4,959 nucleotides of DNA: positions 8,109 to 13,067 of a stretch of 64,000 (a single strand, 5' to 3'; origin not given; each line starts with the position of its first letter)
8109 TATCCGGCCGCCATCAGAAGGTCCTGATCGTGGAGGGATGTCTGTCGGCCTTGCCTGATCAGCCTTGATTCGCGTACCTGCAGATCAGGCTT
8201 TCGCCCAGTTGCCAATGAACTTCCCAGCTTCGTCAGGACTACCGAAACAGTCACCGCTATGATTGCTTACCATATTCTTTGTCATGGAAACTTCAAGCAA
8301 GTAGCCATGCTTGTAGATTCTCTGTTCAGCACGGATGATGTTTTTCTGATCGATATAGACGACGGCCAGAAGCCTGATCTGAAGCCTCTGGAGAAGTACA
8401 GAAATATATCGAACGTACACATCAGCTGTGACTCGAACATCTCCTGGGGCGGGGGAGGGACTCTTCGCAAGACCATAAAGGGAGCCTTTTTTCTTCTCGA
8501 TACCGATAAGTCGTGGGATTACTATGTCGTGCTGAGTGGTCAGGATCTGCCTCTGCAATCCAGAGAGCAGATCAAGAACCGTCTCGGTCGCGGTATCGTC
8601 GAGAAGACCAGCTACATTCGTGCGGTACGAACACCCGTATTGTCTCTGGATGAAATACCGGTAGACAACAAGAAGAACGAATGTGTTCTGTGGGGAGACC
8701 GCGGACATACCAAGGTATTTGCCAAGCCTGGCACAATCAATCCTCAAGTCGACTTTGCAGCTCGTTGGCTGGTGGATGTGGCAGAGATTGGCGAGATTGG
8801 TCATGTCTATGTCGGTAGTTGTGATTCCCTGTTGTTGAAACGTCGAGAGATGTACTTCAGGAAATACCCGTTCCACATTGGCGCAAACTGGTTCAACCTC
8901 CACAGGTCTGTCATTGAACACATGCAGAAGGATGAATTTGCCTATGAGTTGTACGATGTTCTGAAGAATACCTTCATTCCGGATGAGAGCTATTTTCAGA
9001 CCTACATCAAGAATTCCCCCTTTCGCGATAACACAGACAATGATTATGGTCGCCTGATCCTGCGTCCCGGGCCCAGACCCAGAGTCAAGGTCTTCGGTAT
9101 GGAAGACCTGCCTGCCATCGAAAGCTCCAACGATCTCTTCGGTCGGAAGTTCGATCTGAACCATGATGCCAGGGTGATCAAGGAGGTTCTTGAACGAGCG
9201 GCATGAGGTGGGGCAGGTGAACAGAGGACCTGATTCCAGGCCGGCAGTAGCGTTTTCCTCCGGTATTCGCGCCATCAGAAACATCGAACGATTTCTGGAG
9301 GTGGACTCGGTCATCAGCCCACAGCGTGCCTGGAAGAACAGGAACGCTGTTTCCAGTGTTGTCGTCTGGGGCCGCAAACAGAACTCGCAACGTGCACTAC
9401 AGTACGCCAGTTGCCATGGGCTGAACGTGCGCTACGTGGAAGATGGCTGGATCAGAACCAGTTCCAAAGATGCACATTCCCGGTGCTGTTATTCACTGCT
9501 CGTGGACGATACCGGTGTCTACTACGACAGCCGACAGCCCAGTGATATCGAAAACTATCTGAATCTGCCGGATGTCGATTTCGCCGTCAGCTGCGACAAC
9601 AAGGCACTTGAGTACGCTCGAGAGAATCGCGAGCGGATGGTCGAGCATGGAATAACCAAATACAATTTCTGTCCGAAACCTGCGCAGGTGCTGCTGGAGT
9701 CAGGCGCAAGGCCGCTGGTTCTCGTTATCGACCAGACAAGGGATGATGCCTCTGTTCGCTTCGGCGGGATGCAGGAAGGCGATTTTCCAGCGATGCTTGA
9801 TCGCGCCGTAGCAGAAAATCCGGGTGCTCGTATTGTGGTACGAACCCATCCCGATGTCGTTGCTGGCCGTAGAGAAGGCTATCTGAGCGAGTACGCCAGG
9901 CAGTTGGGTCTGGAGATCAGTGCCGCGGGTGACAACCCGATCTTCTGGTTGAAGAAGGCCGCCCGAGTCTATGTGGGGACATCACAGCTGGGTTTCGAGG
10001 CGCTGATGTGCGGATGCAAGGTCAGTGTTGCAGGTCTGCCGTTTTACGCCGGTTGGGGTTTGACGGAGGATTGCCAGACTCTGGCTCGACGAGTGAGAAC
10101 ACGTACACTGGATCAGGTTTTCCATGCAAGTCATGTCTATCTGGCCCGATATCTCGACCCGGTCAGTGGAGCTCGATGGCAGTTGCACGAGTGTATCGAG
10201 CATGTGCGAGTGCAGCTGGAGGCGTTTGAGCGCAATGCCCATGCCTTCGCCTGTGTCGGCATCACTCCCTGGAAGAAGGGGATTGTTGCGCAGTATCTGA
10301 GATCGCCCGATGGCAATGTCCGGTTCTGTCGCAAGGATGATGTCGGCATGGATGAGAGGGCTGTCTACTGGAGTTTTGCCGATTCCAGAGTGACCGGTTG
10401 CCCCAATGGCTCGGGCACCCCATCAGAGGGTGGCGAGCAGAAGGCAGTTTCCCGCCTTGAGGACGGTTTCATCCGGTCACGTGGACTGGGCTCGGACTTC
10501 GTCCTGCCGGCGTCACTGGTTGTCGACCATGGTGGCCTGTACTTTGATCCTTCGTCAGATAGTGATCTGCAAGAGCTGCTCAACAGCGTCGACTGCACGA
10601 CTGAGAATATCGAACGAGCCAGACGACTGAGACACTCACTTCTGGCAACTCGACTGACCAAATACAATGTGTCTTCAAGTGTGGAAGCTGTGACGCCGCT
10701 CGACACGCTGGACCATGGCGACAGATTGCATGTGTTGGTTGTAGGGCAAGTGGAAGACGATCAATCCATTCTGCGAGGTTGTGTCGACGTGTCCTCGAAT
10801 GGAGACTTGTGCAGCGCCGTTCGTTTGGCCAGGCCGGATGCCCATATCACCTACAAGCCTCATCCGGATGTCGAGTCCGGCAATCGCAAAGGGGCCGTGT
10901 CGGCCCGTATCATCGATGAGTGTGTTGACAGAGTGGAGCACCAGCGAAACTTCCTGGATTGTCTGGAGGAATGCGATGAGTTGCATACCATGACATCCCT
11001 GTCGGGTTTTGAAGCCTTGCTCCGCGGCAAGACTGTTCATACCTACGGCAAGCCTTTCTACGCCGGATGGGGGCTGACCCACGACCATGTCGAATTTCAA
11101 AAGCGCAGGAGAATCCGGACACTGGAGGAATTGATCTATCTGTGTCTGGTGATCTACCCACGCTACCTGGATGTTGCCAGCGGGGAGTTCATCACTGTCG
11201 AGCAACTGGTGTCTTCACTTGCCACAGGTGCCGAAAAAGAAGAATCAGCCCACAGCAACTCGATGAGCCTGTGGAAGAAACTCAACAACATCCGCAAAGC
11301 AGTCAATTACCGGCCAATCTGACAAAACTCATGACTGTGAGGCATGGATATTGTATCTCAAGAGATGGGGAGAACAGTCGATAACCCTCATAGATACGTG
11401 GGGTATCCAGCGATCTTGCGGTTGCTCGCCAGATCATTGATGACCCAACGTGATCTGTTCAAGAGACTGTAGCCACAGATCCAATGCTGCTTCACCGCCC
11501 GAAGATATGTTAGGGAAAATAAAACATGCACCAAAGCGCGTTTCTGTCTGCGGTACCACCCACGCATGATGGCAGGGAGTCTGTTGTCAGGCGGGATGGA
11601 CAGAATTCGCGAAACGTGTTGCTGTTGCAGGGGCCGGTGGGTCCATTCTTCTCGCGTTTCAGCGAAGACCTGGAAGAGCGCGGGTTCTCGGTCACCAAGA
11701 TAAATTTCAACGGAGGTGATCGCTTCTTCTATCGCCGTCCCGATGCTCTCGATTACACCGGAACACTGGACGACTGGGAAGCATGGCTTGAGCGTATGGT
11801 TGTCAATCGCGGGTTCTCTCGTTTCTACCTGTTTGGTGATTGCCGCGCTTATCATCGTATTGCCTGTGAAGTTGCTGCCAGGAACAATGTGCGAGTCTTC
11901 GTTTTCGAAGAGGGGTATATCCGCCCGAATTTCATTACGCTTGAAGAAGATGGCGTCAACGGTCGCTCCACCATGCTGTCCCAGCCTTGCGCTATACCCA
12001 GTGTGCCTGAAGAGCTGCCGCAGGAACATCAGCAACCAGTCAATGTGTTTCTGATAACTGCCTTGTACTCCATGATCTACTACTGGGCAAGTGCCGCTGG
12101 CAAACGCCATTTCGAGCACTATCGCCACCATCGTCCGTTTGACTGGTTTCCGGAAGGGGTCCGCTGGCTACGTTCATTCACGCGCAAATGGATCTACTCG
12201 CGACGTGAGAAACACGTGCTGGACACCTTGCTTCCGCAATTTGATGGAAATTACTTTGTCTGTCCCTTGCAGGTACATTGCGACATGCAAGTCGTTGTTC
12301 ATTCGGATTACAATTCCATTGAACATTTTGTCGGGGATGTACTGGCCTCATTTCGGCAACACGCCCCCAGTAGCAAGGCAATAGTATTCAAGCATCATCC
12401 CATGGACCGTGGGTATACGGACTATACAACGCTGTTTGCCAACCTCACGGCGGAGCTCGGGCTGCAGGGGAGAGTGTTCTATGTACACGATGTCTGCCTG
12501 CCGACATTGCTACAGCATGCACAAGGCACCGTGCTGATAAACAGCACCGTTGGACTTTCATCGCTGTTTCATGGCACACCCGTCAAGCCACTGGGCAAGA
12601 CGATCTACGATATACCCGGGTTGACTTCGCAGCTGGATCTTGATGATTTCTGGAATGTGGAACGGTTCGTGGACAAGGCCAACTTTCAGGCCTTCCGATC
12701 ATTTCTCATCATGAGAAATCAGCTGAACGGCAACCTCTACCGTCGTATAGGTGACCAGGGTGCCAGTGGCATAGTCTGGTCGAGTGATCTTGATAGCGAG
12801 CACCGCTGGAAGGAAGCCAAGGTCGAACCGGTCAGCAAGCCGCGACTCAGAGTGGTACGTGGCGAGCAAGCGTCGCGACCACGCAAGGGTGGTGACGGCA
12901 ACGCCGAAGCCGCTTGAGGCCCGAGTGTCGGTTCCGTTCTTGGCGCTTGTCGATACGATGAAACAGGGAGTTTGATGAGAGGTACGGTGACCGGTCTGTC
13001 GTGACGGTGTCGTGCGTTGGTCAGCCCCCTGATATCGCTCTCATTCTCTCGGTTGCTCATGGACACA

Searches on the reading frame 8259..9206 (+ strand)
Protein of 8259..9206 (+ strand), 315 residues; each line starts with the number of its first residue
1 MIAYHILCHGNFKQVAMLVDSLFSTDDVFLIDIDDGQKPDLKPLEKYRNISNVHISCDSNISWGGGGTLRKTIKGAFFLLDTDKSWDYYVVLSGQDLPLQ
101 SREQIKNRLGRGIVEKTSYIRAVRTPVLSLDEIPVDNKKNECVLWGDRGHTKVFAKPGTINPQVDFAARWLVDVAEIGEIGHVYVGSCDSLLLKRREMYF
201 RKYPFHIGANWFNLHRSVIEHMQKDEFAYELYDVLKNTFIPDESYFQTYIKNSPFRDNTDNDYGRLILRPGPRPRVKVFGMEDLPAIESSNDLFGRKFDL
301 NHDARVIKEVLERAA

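Call 3: search_protein_families(library=pfam, proteins=[window:8259-9206:+], max_evalue=1)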
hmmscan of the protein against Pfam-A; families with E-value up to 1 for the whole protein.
window:8259-9206:+ (315 aa): 1 family
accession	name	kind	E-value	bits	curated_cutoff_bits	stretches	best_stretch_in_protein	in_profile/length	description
PF02485.27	Branch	-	1.9e-19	70.6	23.4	2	201-257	157-214/250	Core-2/I-Branching enzyme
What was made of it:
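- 8259..9206 (+): GT14 'Branch' family glycosyltransferase, overlapping the start of kpsC. PF02485 at E=1.9e-19 (call 3).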

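Call 4: search_protein_families(library=ncbifam, proteins=[window:8259-9206:+], max_evalue=1)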
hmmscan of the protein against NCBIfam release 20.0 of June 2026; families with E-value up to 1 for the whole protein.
window:8259-9206:+ (315 aa): 1 family
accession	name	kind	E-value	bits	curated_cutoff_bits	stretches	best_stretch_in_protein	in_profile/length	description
NF006697.0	PRK09243.1-4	equivalog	0.019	13.5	776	1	197-256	37-94/488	nicotinate phosphoribosyltransferase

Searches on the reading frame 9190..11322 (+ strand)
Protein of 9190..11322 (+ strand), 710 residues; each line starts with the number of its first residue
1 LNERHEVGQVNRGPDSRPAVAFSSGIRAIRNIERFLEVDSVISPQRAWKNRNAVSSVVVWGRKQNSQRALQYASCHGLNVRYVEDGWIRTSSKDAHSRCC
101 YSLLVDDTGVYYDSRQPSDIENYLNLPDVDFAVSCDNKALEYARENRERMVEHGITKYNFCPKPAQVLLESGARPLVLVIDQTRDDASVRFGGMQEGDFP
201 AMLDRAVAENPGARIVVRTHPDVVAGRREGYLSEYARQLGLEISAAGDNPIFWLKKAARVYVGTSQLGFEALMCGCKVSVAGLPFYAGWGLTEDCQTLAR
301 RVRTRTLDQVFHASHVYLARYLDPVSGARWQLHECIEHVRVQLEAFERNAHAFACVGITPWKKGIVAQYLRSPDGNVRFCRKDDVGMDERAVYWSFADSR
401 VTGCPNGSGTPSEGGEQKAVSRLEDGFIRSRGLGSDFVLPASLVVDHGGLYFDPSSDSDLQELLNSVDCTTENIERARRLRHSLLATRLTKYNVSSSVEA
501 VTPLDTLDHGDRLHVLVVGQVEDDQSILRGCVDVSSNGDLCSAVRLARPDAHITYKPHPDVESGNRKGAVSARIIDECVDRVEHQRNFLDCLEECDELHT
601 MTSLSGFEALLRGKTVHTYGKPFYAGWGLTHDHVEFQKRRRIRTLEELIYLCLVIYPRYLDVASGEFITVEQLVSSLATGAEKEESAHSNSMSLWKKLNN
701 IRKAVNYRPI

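Call 3: search_protein_families(library=pfam, proteins=[window:9190-11322:+], max_evalue=1)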
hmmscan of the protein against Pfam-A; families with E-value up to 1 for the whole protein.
window:9190-11322:+ (710 aa): 3 families
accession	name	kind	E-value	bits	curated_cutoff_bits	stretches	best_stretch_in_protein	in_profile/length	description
PF05159.20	Capsule_synth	-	2.8e-74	250.8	20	4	173-319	144-300/310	Capsule polysaccharide biosynthesis protein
PF24303.1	DUF7485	-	0.087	12.7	27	1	475-542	178-241/284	Domain of unknown function (DUF7485)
PF04692.18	PDGF_N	-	0.24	12.5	29.5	0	24-46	16-38/78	Platelet-derived growth factor, N terminal region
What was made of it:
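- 9190..11322 (+): KpsC (dual beta-Kdo transferase modules; builds the poly-Kdo capsule linker). PF05159 at E=2.8e-74, four stretches (call 3).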

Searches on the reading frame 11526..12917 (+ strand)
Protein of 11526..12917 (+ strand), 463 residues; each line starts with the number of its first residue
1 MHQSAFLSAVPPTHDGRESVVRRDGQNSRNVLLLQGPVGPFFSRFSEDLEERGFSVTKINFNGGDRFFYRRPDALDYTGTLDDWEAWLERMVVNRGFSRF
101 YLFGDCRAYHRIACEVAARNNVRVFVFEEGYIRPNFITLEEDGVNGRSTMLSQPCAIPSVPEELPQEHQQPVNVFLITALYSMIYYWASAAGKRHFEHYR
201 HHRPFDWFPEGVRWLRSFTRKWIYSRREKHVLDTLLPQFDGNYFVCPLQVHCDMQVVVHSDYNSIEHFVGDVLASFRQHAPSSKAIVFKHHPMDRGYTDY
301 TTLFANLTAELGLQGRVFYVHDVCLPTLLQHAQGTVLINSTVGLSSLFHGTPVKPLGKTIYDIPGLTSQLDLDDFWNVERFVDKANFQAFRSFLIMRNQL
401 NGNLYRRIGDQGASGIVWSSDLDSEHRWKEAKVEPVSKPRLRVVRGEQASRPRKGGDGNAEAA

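Call 3: search_protein_families(library=pfam, proteins=[window:11526-12917:+], max_evalue=1)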
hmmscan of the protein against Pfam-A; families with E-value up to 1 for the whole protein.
window:11526-12917:+ (463 aa): 1 family
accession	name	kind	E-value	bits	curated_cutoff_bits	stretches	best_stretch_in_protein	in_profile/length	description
PF05159.20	Capsule_synth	-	1.8e-77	261.3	20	1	102-405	5-310/310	Capsule polysaccharide biosynthesis protein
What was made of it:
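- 11526..12917 (+): KpsS (first beta-Kdo transferase of the capsule lipid anchor). PF05159 at E=1.8e-77 (call 3).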
